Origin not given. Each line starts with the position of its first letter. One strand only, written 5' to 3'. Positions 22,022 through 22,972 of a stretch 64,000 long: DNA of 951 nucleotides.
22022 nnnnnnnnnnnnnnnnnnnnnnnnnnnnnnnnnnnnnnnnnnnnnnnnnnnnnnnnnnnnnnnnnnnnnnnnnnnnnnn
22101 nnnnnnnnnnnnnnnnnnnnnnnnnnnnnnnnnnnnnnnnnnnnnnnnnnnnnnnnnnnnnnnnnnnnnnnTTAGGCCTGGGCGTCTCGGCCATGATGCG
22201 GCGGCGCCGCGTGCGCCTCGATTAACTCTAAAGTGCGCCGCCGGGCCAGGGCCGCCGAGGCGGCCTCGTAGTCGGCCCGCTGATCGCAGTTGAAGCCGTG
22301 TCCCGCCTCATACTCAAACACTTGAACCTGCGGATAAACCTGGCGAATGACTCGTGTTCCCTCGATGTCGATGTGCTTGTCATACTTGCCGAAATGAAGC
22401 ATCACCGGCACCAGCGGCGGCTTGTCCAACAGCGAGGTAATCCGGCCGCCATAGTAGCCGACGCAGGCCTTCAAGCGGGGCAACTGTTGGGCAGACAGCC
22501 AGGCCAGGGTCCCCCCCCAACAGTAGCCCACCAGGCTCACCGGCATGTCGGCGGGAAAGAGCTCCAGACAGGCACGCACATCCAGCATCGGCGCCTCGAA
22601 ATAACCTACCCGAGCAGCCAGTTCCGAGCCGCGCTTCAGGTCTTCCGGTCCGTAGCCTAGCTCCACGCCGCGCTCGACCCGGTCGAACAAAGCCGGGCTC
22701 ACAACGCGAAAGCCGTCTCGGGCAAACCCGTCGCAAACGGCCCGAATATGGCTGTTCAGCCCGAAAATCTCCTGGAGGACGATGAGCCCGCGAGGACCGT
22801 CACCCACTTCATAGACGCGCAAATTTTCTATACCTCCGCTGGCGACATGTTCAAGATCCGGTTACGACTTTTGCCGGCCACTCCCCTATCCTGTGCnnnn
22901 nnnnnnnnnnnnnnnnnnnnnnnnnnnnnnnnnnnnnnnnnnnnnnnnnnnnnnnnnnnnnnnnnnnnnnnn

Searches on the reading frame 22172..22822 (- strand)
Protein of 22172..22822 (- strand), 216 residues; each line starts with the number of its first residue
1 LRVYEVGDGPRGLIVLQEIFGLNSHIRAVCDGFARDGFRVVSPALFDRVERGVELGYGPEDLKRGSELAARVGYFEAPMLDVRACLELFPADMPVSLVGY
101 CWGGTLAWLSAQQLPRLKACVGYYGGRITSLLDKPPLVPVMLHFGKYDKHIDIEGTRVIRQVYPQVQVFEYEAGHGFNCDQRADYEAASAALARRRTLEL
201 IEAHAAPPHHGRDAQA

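Call 10: search_protein_families(library=pfam, proteins=[window:22172-22822:-], max_evalue=0.01)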
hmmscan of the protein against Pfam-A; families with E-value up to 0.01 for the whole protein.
window:22172-22822:- (216 aa): 2 families
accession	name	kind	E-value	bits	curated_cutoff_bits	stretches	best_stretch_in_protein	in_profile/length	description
PF01738.24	DLH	-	2.1e-30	106.4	21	1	11-203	14-215/217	Dienelactone hydrolase family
PF00561.26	Abhydrolase_1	-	0.00029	21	25.8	0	82-116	59-92/245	alpha/beta hydrolase fold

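Call 14: find_encoding_contigs(protein=window:22172-22822:-, flank=5000, max_places=10)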
Protein window:22172-22822:- (216 aa): 7 contigs read that carry it; 6 places shown.
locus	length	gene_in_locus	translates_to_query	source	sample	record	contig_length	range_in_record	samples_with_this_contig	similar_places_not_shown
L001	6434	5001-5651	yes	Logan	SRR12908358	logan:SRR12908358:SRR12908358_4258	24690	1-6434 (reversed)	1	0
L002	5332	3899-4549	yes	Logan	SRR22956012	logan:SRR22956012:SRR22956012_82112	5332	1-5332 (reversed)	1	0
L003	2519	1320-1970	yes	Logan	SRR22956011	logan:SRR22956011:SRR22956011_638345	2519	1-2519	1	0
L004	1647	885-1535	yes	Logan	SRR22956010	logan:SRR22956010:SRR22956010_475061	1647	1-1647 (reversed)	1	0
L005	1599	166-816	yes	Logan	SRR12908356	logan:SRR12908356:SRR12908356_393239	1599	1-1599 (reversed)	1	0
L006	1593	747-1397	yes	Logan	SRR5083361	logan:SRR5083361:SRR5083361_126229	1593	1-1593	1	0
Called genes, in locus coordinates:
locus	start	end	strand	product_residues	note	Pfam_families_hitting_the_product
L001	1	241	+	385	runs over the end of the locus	PF00962:A_deaminase, PF19326:AMP_deaminase (weak)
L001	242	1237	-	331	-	PF02633:Creatininase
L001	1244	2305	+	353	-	PF01207:Dus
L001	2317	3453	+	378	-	PF24814:WD40_Prp19 (weak), PF23381:Beta-prop_IFT122_1st (weak), PF23409:Beta-prop_EML (weak), PF25174:Beta-prop_THOC3, PF25175:Beta-prop_WDR5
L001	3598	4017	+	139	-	-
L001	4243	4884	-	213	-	-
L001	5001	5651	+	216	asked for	PF01738:DLH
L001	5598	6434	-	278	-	?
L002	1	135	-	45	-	?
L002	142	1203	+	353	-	PF01207:Dus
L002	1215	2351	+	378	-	PF24814:WD40_Prp19 (weak), PF23381:Beta-prop_IFT122_1st (weak), PF23409:Beta-prop_EML (weak), PF25174:Beta-prop_THOC3, PF25175:Beta-prop_WDR5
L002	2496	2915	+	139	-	-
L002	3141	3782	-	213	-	-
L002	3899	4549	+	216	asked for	PF01738:DLH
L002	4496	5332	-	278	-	?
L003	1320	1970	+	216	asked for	PF01738:DLH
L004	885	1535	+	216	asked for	PF01738:DLH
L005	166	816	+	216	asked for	PF01738:DLH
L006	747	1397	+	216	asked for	PF01738:DLH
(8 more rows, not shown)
